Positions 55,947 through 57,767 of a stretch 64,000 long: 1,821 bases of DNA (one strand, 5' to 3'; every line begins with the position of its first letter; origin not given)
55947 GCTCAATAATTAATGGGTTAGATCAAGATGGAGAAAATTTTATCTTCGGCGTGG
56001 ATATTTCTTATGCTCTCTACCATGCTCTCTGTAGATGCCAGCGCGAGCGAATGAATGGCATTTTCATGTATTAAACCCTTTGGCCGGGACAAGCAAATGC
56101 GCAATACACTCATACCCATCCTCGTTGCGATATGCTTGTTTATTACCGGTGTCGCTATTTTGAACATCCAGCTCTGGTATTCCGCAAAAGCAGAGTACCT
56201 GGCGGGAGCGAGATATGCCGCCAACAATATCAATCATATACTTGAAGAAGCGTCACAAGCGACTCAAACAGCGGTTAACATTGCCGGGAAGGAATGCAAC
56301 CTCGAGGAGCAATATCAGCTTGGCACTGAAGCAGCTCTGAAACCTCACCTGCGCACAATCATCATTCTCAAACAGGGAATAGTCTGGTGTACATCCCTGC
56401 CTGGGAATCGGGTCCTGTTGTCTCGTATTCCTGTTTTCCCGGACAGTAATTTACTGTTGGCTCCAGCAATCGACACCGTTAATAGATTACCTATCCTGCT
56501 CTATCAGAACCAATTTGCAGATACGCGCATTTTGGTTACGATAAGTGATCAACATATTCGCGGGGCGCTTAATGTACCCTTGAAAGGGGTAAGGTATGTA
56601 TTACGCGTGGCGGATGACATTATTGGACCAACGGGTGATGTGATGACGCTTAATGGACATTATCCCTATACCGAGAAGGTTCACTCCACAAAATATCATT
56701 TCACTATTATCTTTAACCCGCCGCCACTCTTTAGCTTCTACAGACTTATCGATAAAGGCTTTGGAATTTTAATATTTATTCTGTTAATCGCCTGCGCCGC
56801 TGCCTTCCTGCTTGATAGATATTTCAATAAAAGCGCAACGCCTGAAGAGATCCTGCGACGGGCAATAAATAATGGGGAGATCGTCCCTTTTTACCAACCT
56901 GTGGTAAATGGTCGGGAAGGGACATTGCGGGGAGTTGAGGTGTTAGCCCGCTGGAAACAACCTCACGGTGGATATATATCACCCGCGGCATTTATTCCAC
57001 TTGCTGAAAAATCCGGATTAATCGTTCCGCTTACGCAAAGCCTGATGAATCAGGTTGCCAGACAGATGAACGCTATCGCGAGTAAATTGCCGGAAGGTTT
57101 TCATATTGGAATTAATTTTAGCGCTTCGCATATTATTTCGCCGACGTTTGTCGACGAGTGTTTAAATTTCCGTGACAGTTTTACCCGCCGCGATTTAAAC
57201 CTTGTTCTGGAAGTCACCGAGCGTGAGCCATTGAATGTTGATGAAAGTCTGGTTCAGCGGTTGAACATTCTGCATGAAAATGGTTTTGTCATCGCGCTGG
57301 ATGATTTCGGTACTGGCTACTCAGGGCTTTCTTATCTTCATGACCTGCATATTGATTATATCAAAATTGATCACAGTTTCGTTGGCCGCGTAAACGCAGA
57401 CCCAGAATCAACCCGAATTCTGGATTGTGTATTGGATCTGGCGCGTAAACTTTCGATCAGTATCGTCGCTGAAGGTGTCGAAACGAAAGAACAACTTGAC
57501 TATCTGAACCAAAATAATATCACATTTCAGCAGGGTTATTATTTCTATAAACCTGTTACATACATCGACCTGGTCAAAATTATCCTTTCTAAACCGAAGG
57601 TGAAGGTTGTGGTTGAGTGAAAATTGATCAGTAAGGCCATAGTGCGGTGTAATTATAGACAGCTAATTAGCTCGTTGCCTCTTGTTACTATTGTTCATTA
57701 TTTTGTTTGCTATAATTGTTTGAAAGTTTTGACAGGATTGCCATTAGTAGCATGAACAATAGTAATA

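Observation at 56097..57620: PdeG carries a CSS-type redox-sensing periplasmic domain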

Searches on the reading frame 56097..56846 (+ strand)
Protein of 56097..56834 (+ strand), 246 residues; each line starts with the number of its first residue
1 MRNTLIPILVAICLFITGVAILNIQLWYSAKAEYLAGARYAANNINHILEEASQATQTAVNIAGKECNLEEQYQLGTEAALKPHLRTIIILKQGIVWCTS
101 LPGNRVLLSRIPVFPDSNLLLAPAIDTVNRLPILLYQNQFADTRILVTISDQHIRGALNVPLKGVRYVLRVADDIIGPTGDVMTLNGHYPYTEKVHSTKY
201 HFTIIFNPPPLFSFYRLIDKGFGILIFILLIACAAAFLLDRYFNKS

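Call 37: search_protein_representatives(protein=window:56097-56834:+)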
Query: 246 residues. Proteins with E-value up to 0.001 (for the whole library): 93; up to 1e-10: 47; up to 1e-30: 23. The best 93 are listed.
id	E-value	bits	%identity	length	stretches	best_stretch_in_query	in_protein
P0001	3.5e-97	341.1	96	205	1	1-164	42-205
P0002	3.1e-76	272.5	99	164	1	1-129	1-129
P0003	1.7e-73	263.6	98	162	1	1-127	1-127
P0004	4.1e-73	262.3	91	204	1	32-167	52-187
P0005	1.3e-61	224.7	46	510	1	3-245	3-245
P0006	1.6e-59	217.8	54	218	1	1-186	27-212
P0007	1.9e-59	217.6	96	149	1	20-124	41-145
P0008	1.4e-57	211.4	98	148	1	1-103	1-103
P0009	3.4e-53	197.1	99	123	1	1-97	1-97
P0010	7.2e-45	169.9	54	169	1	1-162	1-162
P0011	7.5e-42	160.0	99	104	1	172-245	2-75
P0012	1.4e-40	155.8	47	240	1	72-245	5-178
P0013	7.8e-39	150.1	67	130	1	63-165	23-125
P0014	1.2e-36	142.9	92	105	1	31-105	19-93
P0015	5.5e-36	140.8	42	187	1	1-183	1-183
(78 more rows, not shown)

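Call 49: predict_structure(alignment_id=A2)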
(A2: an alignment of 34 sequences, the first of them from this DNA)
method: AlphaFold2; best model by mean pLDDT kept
length: 250 residues; sequences in the alignment: 34
mean_pLDDT: 90.7   pTM: 0.86
mean pLDDT of the five models: 90.7, 90.3, 89.9, 89.6, 88.8
residues with pLDDT >= 90: 192; 70-90: 38; 50-70: 20; < 50: 0
segments of 3 or more residues with pLDDT < 50: none
pLDDT, mean of each block of 10 residues (from residue 1): 88 98 97 96 98 98 95 96 95 92 65 85 69 90 94 94 90 93 82 93 95 94 98 97 76
secondary structure, 60 per line:
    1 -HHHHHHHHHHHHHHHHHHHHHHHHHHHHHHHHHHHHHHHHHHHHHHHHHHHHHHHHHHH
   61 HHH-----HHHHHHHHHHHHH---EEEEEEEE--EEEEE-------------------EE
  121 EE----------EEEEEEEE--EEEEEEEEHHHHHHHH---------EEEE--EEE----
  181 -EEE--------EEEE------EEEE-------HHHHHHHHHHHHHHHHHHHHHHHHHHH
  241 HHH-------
elements in order: H2-63 H69-81 E85-92 E95-99 E119-122 E133-140 E143-150 H151-158 E168-171 E174-176 E182-184 E193-196 E203-206 H214-243

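Call 54: find_encoding_contigs(protein=P0005, flank=8000, max_places=5)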
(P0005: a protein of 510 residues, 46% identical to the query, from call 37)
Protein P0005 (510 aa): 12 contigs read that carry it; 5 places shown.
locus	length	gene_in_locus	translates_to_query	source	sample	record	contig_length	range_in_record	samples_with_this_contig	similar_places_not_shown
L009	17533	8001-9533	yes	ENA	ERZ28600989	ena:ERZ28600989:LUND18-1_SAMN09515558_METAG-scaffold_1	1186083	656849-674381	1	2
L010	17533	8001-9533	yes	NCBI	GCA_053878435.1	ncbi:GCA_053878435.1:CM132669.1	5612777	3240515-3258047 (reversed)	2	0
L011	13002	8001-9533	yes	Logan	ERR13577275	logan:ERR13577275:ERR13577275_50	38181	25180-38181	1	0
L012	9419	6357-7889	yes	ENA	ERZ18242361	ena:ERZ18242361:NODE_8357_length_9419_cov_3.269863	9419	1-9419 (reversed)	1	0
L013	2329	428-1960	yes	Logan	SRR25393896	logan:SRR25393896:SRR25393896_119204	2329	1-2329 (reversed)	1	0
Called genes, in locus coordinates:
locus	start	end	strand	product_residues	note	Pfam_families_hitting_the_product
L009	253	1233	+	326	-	PF00535:Glycos_transf_2, PF10111:Glyco_tranf_2_2, PF13641:Glyco_tranf_2_3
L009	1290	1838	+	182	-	PF00132:Hexapep (faint), PF14602:Hexapep_2 (weak)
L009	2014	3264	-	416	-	PF00180:Iso_dh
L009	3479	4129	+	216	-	PF00849:PseudoU_synth_2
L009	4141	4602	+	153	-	PF00293:NUDIX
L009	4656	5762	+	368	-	PF02540:NAD_synthase, PF02568:ThiI (weak), PF03054:tRNA_Me_trans, PF20259:tRNA_Me_trans_M, PF20258:tRNA_Me_trans_C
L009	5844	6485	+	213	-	PF04356:DUF489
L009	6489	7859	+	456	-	PF00206:Lyase_1, PF08328:ASL_C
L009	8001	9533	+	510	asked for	PF12792:CSS-motif, PF00563:EAL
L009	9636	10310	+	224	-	PF00072:Response_reg, PF00486:Trans_reg_C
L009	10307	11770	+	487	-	PF08918:PhoQ_Sensor, PF26769:HAMP_PhoQ, PF00512:HisKA (weak), PF02518:HATPase_c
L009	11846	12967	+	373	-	PF08007:JmjC_2, PF20514:WHD_ROXA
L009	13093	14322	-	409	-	PF05343:Peptidase_M42 (faint), PF01546:Peptidase_M20, PF07687:M20_dimer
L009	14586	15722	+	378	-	PF00005:ABC_tran, PF02463:SMC_N (faint), PF13304:AAA_21 (faint)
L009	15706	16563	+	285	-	PF00528:BPD_transp_1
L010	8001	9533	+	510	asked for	PF12792:CSS-motif, PF00563:EAL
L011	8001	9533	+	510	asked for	PF12792:CSS-motif, PF00563:EAL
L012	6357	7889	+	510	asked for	PF12792:CSS-motif, PF00563:EAL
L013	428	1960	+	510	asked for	PF12792:CSS-motif, PF00563:EAL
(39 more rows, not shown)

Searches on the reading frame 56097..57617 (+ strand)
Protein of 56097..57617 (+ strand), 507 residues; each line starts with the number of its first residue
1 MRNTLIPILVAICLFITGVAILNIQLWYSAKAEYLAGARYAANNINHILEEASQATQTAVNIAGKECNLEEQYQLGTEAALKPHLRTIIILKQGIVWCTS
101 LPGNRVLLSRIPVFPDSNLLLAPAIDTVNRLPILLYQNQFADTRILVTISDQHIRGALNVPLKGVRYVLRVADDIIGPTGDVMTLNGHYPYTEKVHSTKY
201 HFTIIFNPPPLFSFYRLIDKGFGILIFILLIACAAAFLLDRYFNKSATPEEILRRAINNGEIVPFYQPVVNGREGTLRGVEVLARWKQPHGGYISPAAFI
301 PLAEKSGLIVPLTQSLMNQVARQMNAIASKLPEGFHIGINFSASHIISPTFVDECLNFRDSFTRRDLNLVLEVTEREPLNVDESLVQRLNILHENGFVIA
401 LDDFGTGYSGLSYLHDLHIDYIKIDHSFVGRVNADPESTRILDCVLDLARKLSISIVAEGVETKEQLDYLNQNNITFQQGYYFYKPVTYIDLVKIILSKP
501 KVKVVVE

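Call 4: search_protein_families(proteins=[window:56097-57617:+], library=ncbifam, max_evalue=0.001)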
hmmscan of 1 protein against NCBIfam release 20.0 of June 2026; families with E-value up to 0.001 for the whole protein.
window:56097-57617:+ (507 aa): 15 families
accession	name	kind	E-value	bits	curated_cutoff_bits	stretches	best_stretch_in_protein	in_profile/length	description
NF007839.0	PRK10551.1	equivalog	6.5e-82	275.8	461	2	227-497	242-511/518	cyclic di-GMP phosphodiesterase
NF052458.1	PhdiestGepA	equivalog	1.8e-59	201.8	1200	1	253-490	596-835/840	phosphodiesterase GepA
NF053781.1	cdiGMPphdstlr2612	equivalog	1.5e-52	178.5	1600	1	250-495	1017-1264/1268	Tlr1612 family c-di-GMP phosphodiesterase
NF008467.0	PRK11359.1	equivalog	3.3e-50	170.9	857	1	252-492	548-788/800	oxygen-sensing cyclic-di-GMP phosphodiesterase DosP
NF007474.0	PRK10060.1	equivalog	1.2e-49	169.2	782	1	253-492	413-650/663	cyclic di-GMP phosphodiesterase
NF045675.1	PhdiestaseDibA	equivalog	1.4e-48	165.7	980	1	253-488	382-617/623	phosphodiesterase DibA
NF008807.1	PRK11829.1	equivalog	9.2e-44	149.6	733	1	246-491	413-657/670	biofilm formation regulator HmsP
NF052596.1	RR_EAL_PvrR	equivalog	3.9e-30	104.8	580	1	249-495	143-388/398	response regulator cyclic di-GMP phosphodiesterase PvrR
NF052265.1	EAL_dom_RimA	equivalog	4.5e-23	81.8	430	1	328-487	74-234/248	S6 modification regulatory phosphodiesterase RimA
NF007298.0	PRK09776.1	equivalog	4.8e-23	81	1135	1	262-487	873-1097/1111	diguanylate cyclase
NF045673.1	c-di-GMPRcptLapD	equivalog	6.7e-23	80.8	1020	1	251-487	415-645/647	cyclic di-GMP receptor LapD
NF008281.1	PRK11059.1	equivalog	8.6e-20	70.6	663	1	253-486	401-629/633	RNase E specificity factor CsrD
NF008617.0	PRK11596.1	equivalog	4.9e-14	52.2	190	1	399-495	155-251/255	cyclic-guanylate-specific phosphodiesterase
NF051476.1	CDiGphdiTpdA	equivalog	1.6e-12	47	1000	1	368-483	452-567/570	cyclic di-GMP phosphodiesterase TpdA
NF051880.1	FlagAsmCDGMPTipF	equivalog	1.8e-05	23.8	600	1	249-488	149-395/421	flagella assembly cyclic-di-GMP phosphodiesterase TipF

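Call 7: profile_search(protein=window:56097-57617:+)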
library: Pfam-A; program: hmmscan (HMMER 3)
A. the first sequence (507 residues): domains with independent E <= 10: 2; with E <= 0.001: 2
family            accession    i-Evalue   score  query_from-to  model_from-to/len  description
EAL               PF00563.25    3.2e-66   223.5     251-486         2-236/236  EAL domain
CSS-motif         PF12792.12    3.6e-31   108.6      31-217         2-205/209  CSS motif domain associated with EAL

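Call 10: search_solved_structures(query=window:56097-57617:+, max_evalue=0.001, show_alignments=3)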
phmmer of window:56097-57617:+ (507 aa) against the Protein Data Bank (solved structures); distinct sequences matched with E-value up to 0.001: 47.
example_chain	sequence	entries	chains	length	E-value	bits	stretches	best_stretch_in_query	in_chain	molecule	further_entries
4y9o_A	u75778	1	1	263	1.2e-66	228.6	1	246-493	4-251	PA3825-EAL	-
4y8e_A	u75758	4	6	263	1.3e-66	228.5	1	246-492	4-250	PA3825 EAL | PA3825-EAL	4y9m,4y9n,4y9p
5mf5_A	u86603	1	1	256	3.1e-66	227.3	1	247-492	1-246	Diguanylate phosphodiesterase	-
5mkg_A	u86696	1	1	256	3.2e-66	227.2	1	247-492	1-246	Diguanylate phosphodiesterase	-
5mfu_A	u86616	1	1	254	3.2e-66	227.2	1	247-492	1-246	cyclic-guanylate-specific phosphodiesterase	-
5mkg_B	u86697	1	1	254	7.4e-66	226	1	249-492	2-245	Diguanylate phosphodiesterase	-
4kie_A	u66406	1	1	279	5.7e-60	206.6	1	237-488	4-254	Cyclic di-GMP phosphodiesterase YahA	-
7pk5_A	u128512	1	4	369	7.8e-60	206.1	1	236-488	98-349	Cyclic di-GMP phosphodiesterase PdeL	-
4lj3_A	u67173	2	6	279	1.6e-59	205.1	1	240-487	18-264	Cyclic di-GMP phosphodiesterase YahA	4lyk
6hq4_A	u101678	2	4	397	1.5e-42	149.1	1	253-496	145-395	EAL Enzyme Bd1971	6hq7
6hq5_A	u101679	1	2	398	1.5e-42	149.1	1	253-496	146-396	EAL Enzyme Bd1971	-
4hu3_A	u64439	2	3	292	1e-39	139.8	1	252-488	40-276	Oxygen sensor protein DosP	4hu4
5m1t_A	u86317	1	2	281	1.2e-39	139.5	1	253-488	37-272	MucR Phosphodiesterase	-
2r6o_A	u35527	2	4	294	2.9e-39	138.3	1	247-487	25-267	Putative diguanylate cyclase/phosphodiesterase (GGDEF & EAL domains) | PUTATIVE DIGUANYLATE CYCLASE/PHOSPHODIESTERASE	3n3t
9cmf_A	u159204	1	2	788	1.2e-38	136.3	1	252-488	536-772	Oxygen sensor protein DosP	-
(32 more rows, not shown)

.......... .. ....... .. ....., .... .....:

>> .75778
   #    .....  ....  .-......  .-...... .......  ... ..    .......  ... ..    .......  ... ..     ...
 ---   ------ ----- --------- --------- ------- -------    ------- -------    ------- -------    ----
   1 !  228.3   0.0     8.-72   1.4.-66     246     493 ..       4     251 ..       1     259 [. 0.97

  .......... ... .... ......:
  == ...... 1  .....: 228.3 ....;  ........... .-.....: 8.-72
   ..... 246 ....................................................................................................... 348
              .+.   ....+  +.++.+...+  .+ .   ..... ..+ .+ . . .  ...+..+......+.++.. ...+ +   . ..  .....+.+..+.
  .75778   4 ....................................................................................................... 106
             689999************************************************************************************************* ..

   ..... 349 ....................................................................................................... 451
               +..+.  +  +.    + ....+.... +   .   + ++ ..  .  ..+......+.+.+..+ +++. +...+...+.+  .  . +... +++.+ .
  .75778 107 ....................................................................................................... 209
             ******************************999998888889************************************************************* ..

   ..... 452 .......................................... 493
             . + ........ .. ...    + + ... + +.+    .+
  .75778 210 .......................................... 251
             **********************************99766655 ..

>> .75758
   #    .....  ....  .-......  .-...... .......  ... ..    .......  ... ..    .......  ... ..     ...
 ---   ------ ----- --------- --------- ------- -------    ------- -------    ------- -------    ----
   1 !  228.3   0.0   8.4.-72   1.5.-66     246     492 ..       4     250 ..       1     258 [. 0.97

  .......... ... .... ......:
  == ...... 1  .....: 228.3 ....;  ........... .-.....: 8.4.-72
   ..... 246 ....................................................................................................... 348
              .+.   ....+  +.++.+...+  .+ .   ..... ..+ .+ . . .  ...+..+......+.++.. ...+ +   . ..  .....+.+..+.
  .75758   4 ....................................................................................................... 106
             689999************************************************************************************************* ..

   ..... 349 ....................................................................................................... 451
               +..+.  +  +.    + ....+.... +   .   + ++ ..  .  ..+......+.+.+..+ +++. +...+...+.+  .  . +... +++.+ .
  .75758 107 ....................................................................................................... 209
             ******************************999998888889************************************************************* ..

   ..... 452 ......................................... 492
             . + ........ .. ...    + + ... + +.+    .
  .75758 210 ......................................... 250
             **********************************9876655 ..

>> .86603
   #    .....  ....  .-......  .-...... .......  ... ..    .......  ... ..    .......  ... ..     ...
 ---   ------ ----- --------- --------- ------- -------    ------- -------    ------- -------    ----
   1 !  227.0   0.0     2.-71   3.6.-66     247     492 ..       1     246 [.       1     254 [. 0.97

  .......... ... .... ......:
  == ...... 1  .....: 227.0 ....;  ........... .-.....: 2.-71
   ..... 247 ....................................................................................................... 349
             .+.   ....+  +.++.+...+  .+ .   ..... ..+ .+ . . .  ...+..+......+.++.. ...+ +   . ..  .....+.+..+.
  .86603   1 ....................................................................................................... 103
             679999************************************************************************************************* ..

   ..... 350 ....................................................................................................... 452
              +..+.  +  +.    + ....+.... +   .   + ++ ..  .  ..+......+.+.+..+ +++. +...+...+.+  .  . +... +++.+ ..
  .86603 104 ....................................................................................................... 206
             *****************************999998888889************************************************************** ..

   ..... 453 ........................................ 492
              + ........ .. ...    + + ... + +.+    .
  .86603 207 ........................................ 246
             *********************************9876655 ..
